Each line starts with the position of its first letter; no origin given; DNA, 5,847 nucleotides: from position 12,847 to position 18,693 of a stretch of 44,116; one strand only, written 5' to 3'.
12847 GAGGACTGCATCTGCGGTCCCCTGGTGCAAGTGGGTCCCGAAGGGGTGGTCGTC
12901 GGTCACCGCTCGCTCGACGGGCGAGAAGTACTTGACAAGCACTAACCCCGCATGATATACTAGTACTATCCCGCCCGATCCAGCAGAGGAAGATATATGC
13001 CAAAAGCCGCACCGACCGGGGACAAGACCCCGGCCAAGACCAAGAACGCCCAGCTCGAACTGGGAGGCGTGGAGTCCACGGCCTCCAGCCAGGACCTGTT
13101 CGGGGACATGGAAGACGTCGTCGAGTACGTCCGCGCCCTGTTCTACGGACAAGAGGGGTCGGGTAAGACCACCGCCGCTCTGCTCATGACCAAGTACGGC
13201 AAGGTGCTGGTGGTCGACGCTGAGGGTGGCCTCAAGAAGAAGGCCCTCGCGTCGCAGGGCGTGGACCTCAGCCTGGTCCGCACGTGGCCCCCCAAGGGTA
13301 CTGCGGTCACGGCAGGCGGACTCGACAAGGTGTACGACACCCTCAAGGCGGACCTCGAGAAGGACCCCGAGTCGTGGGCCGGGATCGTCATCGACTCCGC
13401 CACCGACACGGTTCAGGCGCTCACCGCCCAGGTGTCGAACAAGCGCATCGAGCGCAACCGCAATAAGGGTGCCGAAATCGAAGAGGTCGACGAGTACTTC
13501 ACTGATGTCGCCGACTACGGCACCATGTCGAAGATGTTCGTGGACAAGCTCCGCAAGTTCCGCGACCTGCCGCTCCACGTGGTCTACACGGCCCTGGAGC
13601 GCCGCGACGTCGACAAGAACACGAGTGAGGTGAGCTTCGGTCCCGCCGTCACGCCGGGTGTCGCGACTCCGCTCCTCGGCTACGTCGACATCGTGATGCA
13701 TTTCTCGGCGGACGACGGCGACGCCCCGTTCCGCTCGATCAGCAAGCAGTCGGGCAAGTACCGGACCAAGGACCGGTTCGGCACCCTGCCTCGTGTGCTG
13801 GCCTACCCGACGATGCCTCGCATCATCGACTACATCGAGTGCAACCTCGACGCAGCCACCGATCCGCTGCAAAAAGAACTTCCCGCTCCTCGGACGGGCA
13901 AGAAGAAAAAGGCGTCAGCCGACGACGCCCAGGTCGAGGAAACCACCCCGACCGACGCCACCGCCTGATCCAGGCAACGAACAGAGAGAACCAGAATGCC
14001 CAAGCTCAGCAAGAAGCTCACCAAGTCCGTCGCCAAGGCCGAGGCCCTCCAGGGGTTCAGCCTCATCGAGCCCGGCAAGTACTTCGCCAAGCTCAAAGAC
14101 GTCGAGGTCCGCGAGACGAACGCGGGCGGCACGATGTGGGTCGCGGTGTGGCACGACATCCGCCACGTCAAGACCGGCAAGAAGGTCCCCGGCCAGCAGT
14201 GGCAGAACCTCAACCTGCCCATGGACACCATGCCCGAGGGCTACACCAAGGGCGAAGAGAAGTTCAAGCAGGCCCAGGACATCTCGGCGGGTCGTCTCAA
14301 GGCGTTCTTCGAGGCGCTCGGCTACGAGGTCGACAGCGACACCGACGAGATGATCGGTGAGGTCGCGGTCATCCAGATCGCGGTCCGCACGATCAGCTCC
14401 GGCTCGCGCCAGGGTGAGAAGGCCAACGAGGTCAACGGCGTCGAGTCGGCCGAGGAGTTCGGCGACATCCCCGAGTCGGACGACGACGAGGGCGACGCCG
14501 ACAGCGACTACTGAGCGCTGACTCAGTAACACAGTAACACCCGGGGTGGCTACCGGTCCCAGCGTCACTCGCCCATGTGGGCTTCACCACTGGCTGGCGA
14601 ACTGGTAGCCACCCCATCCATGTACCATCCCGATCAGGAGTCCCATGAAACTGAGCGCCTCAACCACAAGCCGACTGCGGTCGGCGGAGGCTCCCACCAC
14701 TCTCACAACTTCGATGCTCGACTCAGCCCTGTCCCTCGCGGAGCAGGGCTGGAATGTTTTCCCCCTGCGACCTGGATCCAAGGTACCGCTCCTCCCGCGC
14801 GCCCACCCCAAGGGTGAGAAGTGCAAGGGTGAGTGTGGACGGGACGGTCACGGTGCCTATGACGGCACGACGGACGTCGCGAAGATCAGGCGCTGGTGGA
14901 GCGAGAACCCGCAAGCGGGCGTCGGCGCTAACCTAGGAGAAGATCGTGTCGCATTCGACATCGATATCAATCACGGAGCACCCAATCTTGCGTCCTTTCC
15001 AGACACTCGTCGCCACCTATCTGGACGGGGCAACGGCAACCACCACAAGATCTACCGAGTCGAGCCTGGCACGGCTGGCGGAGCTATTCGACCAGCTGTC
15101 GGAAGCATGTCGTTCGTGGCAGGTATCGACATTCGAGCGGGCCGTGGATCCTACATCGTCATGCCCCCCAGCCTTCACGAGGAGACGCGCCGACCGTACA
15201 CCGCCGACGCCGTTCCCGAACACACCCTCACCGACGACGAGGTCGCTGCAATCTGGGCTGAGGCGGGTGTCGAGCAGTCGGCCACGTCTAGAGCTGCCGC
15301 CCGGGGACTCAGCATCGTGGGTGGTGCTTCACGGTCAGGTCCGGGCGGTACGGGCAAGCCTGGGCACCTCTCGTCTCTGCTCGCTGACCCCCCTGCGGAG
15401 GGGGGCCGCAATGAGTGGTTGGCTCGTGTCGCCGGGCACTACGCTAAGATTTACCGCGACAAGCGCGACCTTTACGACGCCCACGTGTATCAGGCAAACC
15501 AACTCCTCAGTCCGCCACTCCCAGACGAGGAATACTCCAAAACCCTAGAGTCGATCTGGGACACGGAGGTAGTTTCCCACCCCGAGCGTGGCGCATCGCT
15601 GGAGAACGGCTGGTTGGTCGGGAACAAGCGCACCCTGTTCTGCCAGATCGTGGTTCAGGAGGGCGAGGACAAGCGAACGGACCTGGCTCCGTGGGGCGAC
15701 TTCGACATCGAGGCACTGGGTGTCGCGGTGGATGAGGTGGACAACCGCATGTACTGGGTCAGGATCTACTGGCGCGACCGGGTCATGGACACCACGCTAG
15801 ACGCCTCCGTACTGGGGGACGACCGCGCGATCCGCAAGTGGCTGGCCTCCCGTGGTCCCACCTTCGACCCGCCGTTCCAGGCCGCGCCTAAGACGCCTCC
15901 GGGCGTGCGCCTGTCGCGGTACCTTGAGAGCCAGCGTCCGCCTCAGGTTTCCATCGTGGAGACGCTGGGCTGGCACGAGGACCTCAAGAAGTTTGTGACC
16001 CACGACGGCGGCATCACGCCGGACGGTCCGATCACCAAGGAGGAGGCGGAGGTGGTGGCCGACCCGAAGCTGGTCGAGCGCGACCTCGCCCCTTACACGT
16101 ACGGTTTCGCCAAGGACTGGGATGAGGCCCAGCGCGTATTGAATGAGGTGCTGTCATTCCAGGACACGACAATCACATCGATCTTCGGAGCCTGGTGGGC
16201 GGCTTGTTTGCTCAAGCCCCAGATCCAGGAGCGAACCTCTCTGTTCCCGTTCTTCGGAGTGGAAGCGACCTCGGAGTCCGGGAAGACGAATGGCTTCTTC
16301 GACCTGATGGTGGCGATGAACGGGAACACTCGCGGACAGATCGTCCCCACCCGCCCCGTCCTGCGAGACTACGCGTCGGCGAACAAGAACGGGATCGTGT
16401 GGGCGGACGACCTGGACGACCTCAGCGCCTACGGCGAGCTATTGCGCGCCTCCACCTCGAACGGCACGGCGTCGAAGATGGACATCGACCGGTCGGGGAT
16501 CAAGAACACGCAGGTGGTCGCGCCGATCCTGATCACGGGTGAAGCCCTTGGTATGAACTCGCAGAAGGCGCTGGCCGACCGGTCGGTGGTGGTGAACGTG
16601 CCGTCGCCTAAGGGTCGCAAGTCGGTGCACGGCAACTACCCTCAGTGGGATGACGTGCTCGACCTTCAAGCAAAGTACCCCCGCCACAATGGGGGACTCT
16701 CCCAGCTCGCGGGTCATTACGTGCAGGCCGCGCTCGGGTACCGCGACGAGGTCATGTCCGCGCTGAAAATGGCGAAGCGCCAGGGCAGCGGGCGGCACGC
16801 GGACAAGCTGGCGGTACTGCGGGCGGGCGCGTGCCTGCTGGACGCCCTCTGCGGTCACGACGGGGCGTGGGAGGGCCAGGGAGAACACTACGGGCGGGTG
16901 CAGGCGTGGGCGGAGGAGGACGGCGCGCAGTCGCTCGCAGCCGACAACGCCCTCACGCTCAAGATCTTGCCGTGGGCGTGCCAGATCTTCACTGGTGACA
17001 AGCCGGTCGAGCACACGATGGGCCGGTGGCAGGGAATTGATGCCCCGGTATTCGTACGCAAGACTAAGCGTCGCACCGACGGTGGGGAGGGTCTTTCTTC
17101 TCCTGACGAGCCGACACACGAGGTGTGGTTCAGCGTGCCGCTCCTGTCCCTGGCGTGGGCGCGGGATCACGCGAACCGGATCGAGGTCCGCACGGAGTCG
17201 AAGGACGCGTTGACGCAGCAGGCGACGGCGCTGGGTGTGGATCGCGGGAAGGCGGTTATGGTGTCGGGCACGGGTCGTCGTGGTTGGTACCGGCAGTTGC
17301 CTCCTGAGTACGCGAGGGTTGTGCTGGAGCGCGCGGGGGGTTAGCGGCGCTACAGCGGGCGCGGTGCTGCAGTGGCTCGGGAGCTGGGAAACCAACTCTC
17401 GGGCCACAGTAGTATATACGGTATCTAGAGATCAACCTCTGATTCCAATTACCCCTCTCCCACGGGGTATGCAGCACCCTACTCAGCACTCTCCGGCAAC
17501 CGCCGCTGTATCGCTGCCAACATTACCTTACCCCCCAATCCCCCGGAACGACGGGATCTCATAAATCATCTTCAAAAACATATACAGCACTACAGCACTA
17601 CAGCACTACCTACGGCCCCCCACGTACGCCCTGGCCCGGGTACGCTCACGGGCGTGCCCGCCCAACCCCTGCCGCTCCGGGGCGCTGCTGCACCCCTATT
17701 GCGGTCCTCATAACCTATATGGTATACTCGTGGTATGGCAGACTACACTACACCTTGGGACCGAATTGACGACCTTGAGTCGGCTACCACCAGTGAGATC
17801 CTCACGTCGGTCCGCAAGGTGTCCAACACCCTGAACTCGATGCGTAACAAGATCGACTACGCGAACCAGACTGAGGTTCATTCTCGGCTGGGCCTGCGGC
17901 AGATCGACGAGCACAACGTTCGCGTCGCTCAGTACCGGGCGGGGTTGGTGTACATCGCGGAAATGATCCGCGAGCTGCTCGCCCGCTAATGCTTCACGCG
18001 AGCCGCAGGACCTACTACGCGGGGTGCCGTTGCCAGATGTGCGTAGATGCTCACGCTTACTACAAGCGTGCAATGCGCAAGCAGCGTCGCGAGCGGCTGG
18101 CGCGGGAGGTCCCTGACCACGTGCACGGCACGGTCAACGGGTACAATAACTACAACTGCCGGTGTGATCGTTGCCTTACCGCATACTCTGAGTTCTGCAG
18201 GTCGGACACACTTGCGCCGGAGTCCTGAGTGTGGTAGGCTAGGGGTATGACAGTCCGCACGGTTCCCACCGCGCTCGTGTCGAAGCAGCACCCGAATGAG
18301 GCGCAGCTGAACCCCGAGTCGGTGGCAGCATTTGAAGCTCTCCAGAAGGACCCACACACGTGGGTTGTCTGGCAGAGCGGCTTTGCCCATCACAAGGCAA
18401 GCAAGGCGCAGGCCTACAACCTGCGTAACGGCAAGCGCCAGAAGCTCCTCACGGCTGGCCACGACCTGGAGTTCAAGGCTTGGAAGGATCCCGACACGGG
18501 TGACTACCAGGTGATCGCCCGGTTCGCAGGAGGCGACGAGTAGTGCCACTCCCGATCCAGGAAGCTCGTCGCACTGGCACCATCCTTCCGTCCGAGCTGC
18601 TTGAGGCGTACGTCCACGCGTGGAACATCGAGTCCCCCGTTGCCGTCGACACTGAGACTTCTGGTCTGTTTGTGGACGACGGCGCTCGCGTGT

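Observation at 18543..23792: PolA + short PurA-like + helical NTPase-like + dUTPase block: candidate 2-aminoadenine (Z-base) DNA module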

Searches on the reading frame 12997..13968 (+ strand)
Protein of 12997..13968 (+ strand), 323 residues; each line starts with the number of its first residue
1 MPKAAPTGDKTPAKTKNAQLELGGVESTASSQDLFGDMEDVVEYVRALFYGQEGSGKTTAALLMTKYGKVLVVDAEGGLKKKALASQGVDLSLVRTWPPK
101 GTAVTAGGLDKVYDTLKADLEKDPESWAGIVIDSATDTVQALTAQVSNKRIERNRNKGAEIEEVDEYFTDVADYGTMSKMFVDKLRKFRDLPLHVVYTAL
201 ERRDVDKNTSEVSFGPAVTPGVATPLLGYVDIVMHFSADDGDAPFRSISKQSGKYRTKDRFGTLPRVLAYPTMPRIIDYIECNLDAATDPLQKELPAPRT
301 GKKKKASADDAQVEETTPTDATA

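Call 58: search_protein_families(library=pfam, proteins=[window:12997-13968:+], max_evalue=0.01)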
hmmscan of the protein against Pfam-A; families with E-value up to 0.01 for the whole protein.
window:12997-13968:+ (323 aa): 1 family
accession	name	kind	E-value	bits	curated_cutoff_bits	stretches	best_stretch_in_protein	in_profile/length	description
PF13479.12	AAA_24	-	1e-15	58.5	27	1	45-258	3-192/195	AAA domain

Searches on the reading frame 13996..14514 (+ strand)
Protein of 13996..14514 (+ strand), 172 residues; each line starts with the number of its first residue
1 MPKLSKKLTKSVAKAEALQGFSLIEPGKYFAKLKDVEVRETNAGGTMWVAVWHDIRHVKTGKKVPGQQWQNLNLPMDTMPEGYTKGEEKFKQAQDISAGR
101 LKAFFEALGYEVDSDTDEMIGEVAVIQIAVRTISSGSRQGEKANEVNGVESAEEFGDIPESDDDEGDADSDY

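Call 59: search_protein_families(library=pfam, proteins=[window:13996-14514:+], max_evalue=0.01)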
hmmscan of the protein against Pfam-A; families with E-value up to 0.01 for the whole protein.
window:13996-14514:+ (172 aa): 1 family
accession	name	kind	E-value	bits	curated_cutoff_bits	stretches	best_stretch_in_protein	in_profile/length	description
PF05037.18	DUF669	-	0.00031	21.3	21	1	15-151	6-130/138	Protein of unknown function (DUF669)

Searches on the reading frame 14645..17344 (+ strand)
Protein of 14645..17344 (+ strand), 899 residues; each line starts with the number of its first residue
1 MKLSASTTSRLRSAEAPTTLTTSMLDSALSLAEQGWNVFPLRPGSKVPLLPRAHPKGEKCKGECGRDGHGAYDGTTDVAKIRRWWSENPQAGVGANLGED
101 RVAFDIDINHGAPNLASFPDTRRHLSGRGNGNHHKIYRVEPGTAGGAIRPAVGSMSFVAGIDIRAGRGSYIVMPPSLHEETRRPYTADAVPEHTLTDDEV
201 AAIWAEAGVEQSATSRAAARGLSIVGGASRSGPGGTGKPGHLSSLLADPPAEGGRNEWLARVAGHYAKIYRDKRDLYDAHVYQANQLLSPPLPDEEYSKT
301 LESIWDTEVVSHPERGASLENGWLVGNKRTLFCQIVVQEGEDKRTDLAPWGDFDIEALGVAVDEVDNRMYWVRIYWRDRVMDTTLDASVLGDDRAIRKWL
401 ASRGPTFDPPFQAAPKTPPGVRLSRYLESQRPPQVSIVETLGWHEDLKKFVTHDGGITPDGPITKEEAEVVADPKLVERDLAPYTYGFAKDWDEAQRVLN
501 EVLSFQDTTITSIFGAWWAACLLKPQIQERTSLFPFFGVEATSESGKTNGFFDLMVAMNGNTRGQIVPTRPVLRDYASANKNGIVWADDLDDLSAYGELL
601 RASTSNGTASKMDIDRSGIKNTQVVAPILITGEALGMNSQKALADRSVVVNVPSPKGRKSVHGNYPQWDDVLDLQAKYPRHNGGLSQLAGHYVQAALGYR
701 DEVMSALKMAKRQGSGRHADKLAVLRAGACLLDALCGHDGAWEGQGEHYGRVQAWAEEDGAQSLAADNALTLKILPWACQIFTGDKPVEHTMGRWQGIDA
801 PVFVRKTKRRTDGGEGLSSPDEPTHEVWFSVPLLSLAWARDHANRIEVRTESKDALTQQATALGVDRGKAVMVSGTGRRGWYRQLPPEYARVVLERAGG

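Call 3: search_protein_families(library=pfam, proteins=[window:14645-17344:+], max_evalue=0.01)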
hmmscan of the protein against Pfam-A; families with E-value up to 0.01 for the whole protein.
window:14645-17344:+ (899 aa): 3 families
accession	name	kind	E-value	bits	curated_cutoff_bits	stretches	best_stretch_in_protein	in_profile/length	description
PF09250.16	Prim-Pol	-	2.2e-25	90.4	22.8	1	28-187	1-145/158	Bifunctional DNA primase/polymerase, N-terminal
PF08708.16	PriCT_1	-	1.5e-09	37.7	21.1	1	248-306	6-63/67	Primase C terminal 1 (PriCT-1)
PF06048.17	DUF927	-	0.0081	16.3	22.6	0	366-461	40-133/284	Domain of unknown function (DUF927)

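Call 4: search_protein_families(library=phrogs, proteins=[window:14645-17344:+], max_evalue=0.001)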
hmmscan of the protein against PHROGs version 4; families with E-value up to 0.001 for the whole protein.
window:14645-17344:+ (899 aa): 4 families
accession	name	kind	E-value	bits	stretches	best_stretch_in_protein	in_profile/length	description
phrog_5177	-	DNA, RNA and nucleotide metabolism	0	1154.4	1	12-898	8-874/876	DNA polymerase/primase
phrog_5852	-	DNA, RNA and nucleotide metabolism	1.7e-28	100.6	1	23-187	65-227/242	DNA polymerase/primase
phrog_1156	-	DNA, RNA and nucleotide metabolism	1.9e-20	74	1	19-218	8-198/855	DNA primase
phrog_695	-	DNA, RNA and nucleotide metabolism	4.4e-18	66.4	1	20-309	4-269/704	DNA polymerase/primase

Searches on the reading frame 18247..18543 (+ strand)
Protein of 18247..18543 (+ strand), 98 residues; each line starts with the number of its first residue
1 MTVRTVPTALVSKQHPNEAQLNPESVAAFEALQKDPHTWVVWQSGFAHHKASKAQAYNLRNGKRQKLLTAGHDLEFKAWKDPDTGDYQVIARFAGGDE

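Call 59: search_protein_families(library=pfam, proteins=[window:18247-18543:+], max_evalue=0.01)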
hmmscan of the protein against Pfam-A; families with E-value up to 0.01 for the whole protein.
window:18247-18543:+ (98 aa): 0 families
